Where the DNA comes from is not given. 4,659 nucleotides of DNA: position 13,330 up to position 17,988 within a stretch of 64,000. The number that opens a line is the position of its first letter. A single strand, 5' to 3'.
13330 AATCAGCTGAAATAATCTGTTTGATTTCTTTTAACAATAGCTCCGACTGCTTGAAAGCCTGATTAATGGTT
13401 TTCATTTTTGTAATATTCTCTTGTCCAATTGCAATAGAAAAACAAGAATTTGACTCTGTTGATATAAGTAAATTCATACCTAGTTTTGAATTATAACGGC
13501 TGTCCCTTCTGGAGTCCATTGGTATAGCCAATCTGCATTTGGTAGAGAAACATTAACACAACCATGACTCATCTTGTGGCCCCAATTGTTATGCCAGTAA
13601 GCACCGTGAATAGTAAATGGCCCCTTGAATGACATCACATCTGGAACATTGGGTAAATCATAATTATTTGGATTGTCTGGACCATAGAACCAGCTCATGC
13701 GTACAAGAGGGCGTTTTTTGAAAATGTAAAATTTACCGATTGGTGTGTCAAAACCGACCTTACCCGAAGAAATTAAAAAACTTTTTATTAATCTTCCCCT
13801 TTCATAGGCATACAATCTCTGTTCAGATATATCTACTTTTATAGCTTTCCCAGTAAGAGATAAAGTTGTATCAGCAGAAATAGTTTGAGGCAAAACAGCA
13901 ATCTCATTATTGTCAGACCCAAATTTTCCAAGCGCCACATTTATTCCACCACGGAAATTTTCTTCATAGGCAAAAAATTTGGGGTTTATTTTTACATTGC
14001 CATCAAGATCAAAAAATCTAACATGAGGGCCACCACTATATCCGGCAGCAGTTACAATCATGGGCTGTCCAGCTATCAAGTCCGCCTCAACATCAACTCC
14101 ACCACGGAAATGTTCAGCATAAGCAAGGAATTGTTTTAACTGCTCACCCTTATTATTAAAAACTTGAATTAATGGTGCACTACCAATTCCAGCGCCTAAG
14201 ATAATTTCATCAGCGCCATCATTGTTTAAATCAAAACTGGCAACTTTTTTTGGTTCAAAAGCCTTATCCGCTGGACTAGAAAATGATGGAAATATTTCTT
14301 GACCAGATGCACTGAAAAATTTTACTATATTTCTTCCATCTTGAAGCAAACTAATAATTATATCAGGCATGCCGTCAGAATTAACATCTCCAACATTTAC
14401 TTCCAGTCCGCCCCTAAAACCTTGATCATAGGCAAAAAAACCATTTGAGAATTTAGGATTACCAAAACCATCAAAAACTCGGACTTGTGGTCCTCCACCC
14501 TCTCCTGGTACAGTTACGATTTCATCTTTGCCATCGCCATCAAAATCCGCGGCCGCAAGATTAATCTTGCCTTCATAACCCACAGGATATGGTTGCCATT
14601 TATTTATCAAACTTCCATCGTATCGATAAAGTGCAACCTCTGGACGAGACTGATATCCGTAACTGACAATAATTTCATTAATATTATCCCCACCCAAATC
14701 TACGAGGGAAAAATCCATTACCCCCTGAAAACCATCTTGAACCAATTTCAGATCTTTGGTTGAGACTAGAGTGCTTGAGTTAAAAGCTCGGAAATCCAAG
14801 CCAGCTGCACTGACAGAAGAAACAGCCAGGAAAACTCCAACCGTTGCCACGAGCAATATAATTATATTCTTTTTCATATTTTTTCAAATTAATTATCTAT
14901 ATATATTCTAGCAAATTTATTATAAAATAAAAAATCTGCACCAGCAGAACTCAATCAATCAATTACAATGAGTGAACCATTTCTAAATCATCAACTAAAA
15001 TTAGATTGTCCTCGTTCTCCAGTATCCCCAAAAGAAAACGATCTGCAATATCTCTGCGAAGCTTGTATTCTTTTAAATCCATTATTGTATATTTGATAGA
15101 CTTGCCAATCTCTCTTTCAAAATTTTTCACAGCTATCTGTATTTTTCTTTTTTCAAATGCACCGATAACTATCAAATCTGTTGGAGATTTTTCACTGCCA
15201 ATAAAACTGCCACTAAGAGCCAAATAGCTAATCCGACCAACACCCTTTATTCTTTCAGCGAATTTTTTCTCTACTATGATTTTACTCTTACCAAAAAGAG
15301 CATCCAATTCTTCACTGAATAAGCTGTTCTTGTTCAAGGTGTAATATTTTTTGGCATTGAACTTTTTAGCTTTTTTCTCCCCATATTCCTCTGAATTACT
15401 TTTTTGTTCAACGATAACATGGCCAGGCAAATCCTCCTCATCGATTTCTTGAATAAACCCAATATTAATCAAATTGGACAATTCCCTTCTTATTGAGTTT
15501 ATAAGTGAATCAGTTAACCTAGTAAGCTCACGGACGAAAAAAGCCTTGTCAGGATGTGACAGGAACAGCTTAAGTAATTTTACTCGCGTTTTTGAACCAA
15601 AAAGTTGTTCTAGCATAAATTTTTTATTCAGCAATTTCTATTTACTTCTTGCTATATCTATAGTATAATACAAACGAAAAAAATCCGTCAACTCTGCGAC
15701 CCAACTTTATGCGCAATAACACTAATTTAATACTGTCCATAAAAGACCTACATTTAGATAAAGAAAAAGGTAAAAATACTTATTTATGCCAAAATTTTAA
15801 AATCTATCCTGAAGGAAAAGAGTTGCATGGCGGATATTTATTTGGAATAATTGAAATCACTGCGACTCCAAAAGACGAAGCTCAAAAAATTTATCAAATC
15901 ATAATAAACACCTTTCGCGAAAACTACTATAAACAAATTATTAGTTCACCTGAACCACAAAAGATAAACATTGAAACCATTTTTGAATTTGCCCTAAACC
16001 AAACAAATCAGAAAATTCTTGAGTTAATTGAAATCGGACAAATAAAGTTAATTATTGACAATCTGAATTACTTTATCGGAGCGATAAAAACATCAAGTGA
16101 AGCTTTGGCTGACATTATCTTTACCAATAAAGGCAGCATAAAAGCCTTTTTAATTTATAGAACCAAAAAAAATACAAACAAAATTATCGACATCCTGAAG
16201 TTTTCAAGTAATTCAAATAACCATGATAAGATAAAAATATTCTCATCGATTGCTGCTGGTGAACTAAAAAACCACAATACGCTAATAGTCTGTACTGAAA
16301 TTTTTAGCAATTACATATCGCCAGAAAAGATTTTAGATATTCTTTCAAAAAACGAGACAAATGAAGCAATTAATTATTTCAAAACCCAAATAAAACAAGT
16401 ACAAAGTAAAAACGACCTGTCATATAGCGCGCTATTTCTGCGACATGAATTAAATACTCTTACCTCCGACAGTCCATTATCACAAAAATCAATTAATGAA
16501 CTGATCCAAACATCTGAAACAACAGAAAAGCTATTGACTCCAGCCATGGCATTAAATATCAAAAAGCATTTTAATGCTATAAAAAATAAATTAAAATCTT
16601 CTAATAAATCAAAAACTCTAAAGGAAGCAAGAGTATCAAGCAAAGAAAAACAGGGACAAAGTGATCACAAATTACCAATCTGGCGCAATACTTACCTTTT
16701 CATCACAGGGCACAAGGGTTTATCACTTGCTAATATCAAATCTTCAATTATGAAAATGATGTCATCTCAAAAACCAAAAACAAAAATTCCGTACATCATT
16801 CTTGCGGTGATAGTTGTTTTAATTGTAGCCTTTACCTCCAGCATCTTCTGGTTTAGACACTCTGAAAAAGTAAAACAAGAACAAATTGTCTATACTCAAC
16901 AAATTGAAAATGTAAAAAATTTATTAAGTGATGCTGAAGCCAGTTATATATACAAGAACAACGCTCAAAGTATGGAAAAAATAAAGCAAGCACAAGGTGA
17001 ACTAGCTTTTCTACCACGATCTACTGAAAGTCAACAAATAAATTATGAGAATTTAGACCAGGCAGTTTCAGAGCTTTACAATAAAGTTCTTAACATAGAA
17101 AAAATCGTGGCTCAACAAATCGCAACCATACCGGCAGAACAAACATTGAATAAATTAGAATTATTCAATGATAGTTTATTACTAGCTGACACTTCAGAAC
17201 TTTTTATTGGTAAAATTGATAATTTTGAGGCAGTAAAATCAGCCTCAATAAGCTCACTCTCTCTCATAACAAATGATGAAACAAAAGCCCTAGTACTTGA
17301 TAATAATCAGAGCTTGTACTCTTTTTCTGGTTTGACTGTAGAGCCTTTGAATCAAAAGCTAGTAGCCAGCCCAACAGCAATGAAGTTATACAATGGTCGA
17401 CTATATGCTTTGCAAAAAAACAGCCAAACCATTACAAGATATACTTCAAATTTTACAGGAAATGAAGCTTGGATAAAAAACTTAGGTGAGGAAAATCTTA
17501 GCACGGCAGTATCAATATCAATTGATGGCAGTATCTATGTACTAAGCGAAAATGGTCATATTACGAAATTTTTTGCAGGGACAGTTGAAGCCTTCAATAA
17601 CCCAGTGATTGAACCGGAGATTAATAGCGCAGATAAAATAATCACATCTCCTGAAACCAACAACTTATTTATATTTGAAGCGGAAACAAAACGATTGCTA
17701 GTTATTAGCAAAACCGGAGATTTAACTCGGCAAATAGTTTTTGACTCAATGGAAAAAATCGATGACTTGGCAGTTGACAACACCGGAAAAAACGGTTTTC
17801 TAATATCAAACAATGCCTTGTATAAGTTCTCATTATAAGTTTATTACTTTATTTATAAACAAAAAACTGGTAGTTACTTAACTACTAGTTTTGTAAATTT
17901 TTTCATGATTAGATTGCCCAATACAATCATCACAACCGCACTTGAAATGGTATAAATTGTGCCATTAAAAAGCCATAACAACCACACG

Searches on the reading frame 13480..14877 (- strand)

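Call 6: search_protein_families(library=pfam, proteins=[window:13480-14877:-], max_evalue=1)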
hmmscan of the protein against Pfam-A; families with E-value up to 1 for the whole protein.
window:13480-14877:- (465 aa): 7 families
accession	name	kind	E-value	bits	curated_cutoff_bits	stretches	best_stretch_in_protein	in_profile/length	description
PF03734.19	YkuD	-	2e-23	84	23.4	1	344-463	2-146/146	L,D-transpeptidase catalytic domain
PF13517.12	FG-GAP_3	-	2.4e-14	54.1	26.9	3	60-121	1-60/61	FG-GAP-like repeat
PF01839.29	FG-GAP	-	7.7e-10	38.9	22.1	2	107-127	5-26/37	FG-GAP repeat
PF21348.3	RGL11_C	-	0.032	13.5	27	1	68-122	191-253/490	Rhamnogalacturonan lyase family 11, C-terminal domain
PF16743.10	PliI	-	0.038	14.1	27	0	159-181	61-83/123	Periplasmic lysozyme inhibitor of I-type lysozyme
PF25292.1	Beta-prop_CGLA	-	0.069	13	26.8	0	214-250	36-69/316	Lambda-carrageenase beta-propeller domain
PF00404.24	Dockerin_1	-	0.17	12.5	22.9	0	100-117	26-43/57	Dockerin type I domain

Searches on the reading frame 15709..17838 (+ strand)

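Call 6: search_protein_families(library=pfam, proteins=[window:15709-17838:+], max_evalue=1)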
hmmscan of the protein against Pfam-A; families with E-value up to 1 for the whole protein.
window:15709-17838:+ (709 aa): 3 families
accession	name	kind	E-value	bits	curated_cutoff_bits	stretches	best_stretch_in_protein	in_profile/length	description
PF24838.2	8xMP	-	0.046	14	30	1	358-421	46-102/136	Octameric membrane protein family (8xMP)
PF20990.2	DUF2207_C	-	0.074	13.2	33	1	283-409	86-213/247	Predicted membrane protein (DUF2207) C-terminal domain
PF25539.1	Bestrophin_2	-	0.14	12.1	27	1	390-467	129-206/288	Bacterial/Fungal Bestrophin protein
